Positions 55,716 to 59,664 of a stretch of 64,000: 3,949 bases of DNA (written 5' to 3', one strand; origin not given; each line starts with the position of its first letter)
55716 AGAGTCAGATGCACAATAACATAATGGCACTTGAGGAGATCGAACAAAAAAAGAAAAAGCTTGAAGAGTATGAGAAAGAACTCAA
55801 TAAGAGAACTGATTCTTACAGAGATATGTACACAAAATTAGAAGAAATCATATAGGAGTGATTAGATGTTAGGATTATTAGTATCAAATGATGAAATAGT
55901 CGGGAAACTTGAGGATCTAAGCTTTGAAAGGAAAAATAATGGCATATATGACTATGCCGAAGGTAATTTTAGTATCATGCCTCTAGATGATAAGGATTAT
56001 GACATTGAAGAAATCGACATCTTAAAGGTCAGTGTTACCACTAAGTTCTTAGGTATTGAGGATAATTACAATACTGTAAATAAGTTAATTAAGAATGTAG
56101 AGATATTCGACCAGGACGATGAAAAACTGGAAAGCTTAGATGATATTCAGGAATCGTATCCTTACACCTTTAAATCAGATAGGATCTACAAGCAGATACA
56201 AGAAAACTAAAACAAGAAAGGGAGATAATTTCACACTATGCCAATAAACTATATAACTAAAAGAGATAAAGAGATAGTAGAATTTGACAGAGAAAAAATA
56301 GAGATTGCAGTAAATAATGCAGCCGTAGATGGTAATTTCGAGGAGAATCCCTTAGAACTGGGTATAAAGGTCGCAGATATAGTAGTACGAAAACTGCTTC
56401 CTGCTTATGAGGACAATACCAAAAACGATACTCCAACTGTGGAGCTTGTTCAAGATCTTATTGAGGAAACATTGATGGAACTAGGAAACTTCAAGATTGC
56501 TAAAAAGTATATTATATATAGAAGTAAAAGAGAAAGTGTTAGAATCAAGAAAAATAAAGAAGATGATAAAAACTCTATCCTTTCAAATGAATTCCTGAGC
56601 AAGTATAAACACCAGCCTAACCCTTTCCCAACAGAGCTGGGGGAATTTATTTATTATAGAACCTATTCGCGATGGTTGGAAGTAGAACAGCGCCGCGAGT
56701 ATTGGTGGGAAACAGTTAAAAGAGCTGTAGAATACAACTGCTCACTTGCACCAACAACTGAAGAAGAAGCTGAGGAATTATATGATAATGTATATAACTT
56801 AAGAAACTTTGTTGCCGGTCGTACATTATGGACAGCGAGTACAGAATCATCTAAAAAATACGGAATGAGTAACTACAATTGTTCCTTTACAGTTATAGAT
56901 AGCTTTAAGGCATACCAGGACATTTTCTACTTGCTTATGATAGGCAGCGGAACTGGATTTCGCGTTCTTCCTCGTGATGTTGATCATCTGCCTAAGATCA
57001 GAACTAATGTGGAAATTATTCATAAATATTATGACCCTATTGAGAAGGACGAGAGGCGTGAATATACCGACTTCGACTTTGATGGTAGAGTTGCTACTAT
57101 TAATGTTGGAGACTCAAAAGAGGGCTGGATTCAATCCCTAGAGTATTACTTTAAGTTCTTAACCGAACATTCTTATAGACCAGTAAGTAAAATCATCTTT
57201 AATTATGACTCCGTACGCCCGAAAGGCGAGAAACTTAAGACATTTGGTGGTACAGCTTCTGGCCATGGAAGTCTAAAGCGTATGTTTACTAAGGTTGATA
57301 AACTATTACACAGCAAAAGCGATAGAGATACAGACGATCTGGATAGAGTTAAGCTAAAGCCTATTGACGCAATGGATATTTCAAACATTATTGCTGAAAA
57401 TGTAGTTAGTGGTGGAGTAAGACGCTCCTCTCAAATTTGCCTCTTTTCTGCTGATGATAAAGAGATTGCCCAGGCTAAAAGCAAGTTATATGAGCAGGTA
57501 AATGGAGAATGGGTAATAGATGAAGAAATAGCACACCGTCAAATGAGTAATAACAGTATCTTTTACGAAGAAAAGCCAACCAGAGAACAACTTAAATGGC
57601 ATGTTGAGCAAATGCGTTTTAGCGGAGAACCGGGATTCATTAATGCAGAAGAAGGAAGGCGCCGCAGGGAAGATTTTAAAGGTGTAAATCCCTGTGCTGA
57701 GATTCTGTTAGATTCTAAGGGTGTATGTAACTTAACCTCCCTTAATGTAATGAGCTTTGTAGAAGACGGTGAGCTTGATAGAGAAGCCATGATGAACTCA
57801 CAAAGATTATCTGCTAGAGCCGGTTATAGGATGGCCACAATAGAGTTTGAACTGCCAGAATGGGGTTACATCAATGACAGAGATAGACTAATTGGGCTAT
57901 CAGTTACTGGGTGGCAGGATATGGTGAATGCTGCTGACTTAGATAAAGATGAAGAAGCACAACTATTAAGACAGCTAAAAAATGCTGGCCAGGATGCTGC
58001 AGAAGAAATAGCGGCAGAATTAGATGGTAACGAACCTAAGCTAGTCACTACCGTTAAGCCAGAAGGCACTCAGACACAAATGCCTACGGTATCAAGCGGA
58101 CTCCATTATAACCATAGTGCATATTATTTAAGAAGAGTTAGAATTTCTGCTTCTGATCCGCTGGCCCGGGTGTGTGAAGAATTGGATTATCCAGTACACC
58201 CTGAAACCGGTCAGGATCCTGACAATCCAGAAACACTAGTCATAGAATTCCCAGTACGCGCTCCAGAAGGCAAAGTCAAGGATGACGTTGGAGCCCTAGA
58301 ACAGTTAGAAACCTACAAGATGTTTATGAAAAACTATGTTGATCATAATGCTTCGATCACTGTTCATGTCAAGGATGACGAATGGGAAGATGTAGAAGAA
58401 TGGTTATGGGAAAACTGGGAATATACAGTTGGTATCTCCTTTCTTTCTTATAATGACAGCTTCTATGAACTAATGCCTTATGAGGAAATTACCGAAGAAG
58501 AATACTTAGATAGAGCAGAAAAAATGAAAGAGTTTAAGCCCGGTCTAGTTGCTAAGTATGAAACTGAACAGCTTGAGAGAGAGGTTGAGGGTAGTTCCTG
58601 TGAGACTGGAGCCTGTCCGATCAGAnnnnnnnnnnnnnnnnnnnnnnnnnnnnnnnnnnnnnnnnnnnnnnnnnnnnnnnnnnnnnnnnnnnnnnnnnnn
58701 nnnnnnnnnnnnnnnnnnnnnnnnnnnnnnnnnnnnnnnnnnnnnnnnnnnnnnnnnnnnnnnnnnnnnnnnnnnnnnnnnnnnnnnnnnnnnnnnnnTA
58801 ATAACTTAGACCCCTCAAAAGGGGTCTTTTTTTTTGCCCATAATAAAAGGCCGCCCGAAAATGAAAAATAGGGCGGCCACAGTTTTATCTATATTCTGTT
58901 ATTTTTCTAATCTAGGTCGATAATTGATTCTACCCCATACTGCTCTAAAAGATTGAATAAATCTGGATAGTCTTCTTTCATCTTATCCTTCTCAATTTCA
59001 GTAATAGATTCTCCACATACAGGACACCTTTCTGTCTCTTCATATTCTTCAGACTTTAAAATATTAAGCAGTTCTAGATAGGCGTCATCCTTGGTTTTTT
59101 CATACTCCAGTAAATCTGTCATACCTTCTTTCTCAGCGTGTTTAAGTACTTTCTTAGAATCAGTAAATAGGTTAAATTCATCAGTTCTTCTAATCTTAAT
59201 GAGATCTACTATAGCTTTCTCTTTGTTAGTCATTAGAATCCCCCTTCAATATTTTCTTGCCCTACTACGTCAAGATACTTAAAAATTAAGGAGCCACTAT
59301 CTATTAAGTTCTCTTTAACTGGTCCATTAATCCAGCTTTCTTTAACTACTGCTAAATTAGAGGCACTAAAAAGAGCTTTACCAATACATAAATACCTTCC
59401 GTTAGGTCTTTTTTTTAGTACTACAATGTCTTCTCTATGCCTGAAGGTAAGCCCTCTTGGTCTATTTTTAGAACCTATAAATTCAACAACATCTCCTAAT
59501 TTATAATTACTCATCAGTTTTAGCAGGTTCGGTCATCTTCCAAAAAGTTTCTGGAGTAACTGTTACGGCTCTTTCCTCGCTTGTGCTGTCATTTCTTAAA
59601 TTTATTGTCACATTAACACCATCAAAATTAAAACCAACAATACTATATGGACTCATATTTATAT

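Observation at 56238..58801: Class II ribonucleotide reductase translationally coupled (TAATG) to an FTR-like CPC...CPC...CHC miniprotein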

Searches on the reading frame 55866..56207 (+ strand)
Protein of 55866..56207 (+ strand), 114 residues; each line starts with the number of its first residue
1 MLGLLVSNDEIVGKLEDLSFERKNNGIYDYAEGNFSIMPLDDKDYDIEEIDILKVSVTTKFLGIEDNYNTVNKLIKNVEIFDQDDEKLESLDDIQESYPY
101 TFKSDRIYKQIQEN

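Call 25: search_protein_families(library=pfam, proteins=[window:55866-56207:+], max_evalue=0.1)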
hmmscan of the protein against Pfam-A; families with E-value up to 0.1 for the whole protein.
window:55866-56207:+ (114 aa): 1 family
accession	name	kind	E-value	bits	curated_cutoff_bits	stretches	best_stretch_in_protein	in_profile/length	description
PF23435.1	DUF7121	-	0.034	14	29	1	21-96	101-179/307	Family of unknown function (DUF7121)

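Call 73: search_protein_families(library=padloc, proteins=[window:55866-56207:+], max_evalue=0.1)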
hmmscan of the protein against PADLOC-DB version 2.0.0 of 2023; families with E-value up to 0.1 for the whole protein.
window:55866-56207:+ (114 aa): 0 families

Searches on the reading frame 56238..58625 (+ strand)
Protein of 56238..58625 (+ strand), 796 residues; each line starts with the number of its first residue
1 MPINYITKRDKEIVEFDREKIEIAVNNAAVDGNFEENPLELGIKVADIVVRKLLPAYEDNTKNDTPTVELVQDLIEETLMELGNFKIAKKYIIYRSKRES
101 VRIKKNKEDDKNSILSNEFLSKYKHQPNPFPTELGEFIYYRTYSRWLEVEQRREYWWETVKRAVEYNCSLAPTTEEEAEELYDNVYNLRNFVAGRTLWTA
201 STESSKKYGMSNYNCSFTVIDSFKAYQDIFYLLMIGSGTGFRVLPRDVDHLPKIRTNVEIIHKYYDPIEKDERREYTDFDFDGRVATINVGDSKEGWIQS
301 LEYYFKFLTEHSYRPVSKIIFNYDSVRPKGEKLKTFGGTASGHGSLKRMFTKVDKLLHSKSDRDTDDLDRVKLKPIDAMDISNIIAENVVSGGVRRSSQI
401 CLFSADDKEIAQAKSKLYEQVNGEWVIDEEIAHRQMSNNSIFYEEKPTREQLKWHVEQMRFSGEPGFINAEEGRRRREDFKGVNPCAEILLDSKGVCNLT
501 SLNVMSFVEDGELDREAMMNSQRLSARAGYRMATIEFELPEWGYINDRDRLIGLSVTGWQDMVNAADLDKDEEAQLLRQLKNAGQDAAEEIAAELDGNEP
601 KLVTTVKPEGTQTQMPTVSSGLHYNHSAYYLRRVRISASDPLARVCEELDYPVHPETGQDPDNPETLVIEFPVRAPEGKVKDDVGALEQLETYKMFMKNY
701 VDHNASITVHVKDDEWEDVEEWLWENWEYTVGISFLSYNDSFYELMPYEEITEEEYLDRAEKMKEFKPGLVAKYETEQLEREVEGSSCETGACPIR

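Call 3: search_protein_families(library=pfam, proteins=[window:56238-58625:+], max_evalue=1)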
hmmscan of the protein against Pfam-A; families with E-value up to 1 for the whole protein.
window:56238-58625:+ (796 aa): 6 families
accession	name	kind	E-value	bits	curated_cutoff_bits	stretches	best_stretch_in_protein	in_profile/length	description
PF17975.6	RNR_Alpha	-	3.5e-29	101.7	26.4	1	115-202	1-101/101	Ribonucleotide reductase alpha domain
PF03477.21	ATP-cone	-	8.2e-18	65.2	25.8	1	5-99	2-87/88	ATP cone domain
PF02867.20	Ribonuc_red_lgC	-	2.7e-11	43.2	23.9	1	339-568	52-300/523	Ribonucleotide reductase, barrel domain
PF21995.1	RNR-II_ins_dom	-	1.4e-09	38.6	27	1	284-357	33-107/107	B12-dependent ribonucleotide reductase, insertion domain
PF00317.26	Ribonuc_red_lgN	-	0.0045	17.5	28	1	130-203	2-75/77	Ribonucleotide reductase, all-alpha domain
PF12639.13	Colicin-DNase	-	0.39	12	25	0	402-458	24-76/96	DNase/tRNase domain of colicin-like bacteriocin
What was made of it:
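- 56250..56534 (+): N-terminal ATP-cone domain of the RNR (aa 5-99), an add-on relative to the RTPR model. Pfam PF03477, E 8e-18 (call 3).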

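Call 4: search_protein_families(library=phrogs, proteins=[window:56238-58625:+], max_evalue=1)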
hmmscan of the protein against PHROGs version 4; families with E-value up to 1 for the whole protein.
window:56238-58625:+ (796 aa): 3 families
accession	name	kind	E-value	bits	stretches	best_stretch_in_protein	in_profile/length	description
phrog_367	-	DNA, RNA and nucleotide metabolism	5.1e-168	561.4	1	131-796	31-697/701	ribonucleotide reductase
phrog_487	-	moron, auxiliary metabolic gene and host takeover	8e-10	38.5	1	5-108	5-105/718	NrdD-like anaerobic ribonucleotide reductase large subunit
phrog_84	-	DNA, RNA and nucleotide metabolism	1.7e-06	27.4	1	374-563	383-572/975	ribonucleoside-diphosphate reductase large subunit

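Call 5: search_protein_families(library=ncbifam, proteins=[window:56238-58625:+], max_evalue=1)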
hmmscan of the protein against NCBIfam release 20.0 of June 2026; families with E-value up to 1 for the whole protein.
window:56238-58625:+ (796 aa): 18 families
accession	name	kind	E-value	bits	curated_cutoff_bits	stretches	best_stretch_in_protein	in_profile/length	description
TIGR02505.1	RTPR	equivalog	6.2e-116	388.3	340.05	1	132-796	9-724/724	ribonucleoside-triphosphate reductase, adenosylcobalamin-dependent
NF005010.0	PRK06406.1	subfamily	6e-19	67.8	1125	2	3-106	4-103/771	vitamin B12-dependent ribonucleotide reductase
NF005544.0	PRK07207.1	equivalog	3.1e-16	58.4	965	2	6-112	36-144/965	ribonucleoside-diphosphate reductase subunit alpha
TIGR02504.1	NrdJ_Z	equivalog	5.9e-16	58.1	399.95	1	321-570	113-370/606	adenosylcobalamin-dependent ribonucleoside-diphosphate reductase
NF009029.0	PRK12365.1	equivalog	1.5e-15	56.3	1350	2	6-121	120-237/1046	ribonucleoside-diphosphate reductase subunit alpha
NF005497.0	PRK07111.1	equivalog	1.5e-14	53.3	764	1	4-106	3-99/746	anaerobic ribonucleoside triphosphate reductase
NF006126.0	PRK08270.1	equivalog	5.5e-13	48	548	1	5-121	4-110/684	ribonucleoside triphosphate reductase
NF009028.0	PRK12364.1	equivalog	1.3e-12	46.5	1377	1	6-107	3-100/842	ribonucleoside-diphosphate reductase subunit alpha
NF006207.0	PRK08332.1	equivalog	2.3e-12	45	2400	1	1-112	1-106/1684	vitamin B12-dependent ribonucleotide reductase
NF006417.0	PRK08665.1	equivalog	8.8e-12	44.1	961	1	375-572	150-369/759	vitamin B12-dependent ribonucleotide reductase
NF006732.0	PRK09263.1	equivalog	7.1e-10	37.9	657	1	5-111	4-101/712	anaerobic ribonucleoside-triphosphate reductase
NF005101.0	PRK06539.1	equivalog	3.9e-08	31.8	988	1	484-571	439-531/822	ribonucleoside-diphosphate reductase subunit alpha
TIGR02506.1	NrdE_NrdA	equivalog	2.8e-06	26.1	341.05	1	397-569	207-384/616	ribonucleoside-diphosphate reductase subunit alpha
NF005122.0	PRK06556.1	equivalog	0.00052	17.9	859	1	475-519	356-401/960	vitamin B12-dependent ribonucleotide reductase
NF005991.0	PRK08115.1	equivalog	0.0027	15.7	854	1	482-579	475-577/858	vitamin B12-dependent ribonucleotide reductase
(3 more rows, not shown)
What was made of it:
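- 56238..58628 (+): Class II monomeric-type (RTPR) adenosylcobalamin ribonucleoside-triphosphate reductase, 796 aa. PHROG 367 (calls 3-5).
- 56250..56534 (+): The TIGR02505 match starts at aa 132 (call 5).
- On FDR-NrdH-RNR electron delivery system (M. barkeri type): The RNR here is class II RTPR (call 5).
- On RTPR (TIGR02505, monomeric class II RNR): It scores 388.3 bits against a cut-off of 340.05 (call 5).
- Checked: It also carries a Pfam ATP-cone at aa 5-99 (calls 3, 5).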

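Call 64: search_dna_similar(query=window:56238-58625:+, collection=phages, mode=protein, max_evalue=1e-20, max_rows=25)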
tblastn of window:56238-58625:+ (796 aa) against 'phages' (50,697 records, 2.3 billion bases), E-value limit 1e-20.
Records with a match: 1153; places in all: 1153; records where one place covers at least 80% of the query: 1007.
Best place of each record, by identity: <60% 1153.
By first word of the organism name: Mycobacterium 649; Streptomyces 297; Rhodococcus 47; Gordonia 28; Roseobacter 22; Pseudomonas 15; Thermus 13; Synechococcus 11; Nodularia 9; Sinorhizobium 8; and 24 more.
By host as written in the record: Mycobacterium smegmatis mc2 155 480; Mycobacterium smegmatis mc#155 86; Streptomyces griseus ATCC 10137 82; Streptomyces lividans JI 1326 58; Rhodococcus erythropolis RIA 643 37; - 36; Mycobacterium smegmatis mc2155 28; Gordonia terrae 3612 24; and 109 more.
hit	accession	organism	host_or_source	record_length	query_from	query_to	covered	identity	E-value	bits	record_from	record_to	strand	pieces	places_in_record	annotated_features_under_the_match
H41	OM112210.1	Bacillus phage PK2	Bacillus sp. (in: Bacteria)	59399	115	796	86%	41.5%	3e-76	510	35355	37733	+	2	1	ribonucleoside-triphosphate reductase, adenosylcobalamin-dependent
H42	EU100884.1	Thermus phage P74-26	Thermus thermophilus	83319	134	796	83%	40.7%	3e-133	443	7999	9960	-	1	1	ribonucleoside-triphosphate reductase | C5 cytosine-specific DNA methylase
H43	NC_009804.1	Thermus phage P74-26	Thermus thermophilus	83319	134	796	83%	40.7%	3e-133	443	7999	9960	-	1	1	ribonucleotide reductase | DNA methyltransferase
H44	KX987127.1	Thermus phage G20c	Thermus thermophilus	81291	134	796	83%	40.6%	3e-63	450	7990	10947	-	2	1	ribonucleoside-triphosphate reductase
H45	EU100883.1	Thermus phage P23-45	Thermus thermophilus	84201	134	796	83%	40.2%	9e-132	439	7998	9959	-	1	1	ribonucleoside-triphosphate reductase | C5 cytosine-specific DNA methylase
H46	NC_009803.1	Thermus phage P23-45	Thermus thermophilus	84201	134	796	83%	40.2%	9e-132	439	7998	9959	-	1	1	ribonucleotide reductase | DNA methyltransferase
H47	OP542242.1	Thermus phage P23-45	Thermus thermophilus HB8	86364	134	796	83%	40.2%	9e-132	439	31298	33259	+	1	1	hypothetical protein (x2)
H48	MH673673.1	Thermus phage phiLo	Thermus thermophilus HB8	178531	134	796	83%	40.0%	2e-74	430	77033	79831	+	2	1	ribonucleoside-triphosphate reductase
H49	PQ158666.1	Thermus phage P23-45_stolb3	Thermus thermophilus HB8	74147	134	796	83%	39.9%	2e-128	429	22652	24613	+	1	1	ribonucleotide reductase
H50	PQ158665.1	Thermus phage P23-45_stolb2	Thermus thermophilus HB8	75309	134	796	83%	39.5%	1e-126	424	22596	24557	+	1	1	ribonucleotide reductase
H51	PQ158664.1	Thermus phage P23-45_stolb1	Thermus thermophilus HB8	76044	134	796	83%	39.4%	4e-61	428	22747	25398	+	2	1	ribonucleotide reductase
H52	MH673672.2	Thermus phage phiFa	Thermus thermophilus HB27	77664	134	796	83%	39.2%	3e-126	423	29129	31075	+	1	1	ribonucleoside-triphosphate reductase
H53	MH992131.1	Thermus phage TSP4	Thermus sp. TC4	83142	134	796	83%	37.9%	4e-59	438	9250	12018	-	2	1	ribonucleoside-triphosphate reductase (x2)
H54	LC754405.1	Thermus phage MN1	Thermus thermophilus HB8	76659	132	796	84%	37.3%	2e-109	374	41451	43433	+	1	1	ribonucleoside-triphosphate reductase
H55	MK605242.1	Nodularia phage vB_NspS-kac65v151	Nodularia spumigena KAC65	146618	113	796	78%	38.8%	5e-46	367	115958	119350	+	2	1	intein-containing RnR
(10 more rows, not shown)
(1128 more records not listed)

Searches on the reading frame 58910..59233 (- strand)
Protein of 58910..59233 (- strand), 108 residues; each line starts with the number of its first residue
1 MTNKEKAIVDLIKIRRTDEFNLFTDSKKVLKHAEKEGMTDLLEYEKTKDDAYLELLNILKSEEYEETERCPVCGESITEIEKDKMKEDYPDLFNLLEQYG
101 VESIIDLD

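Call 52: search_protein_families(library=pfam, proteins=[window:58910-59233:-], max_evalue=0.1)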
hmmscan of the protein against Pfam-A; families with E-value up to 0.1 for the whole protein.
window:58910-59233:- (108 aa): 4 families
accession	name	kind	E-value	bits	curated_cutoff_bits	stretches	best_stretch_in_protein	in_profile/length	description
PF01927.22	Mut7-C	-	0.00014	22.4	23.3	1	9-91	32-114/146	Mut7-C RNAse domain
PF16468.10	DUF5049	-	0.004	17.5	28.7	1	6-54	4-51/57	Domain of unknown function (DUF5049)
PF04423.19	Rad50_zn_hook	-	0.0056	16.9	24.3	1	62-89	13-41/52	Rad50 zinc hook motif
PF13453.11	Zn_ribbon_TFIIB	-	0.062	13.2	22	0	69-86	1-18/41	Transcription factor zinc-finger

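Call 73: search_protein_families(library=padloc, proteins=[window:58910-59233:-], max_evalue=0.1)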
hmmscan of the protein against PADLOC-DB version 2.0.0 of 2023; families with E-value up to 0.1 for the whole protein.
window:58910-59233:- (108 aa): 1 family
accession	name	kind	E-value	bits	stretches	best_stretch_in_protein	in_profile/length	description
PDLC03859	LmuB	-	0.008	13.4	1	42-96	317-362/611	-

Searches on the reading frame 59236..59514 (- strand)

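Call 52: search_protein_families(library=pfam, proteins=[window:59236-59514:-], max_evalue=0.1)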
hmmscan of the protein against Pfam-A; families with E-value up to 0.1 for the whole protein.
window:59236-59514:- (93 aa): 1 family
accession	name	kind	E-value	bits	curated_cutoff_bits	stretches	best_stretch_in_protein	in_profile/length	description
PF01472.26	PUA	-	0.052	13.9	24.8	0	27-57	33-62/74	PUA domain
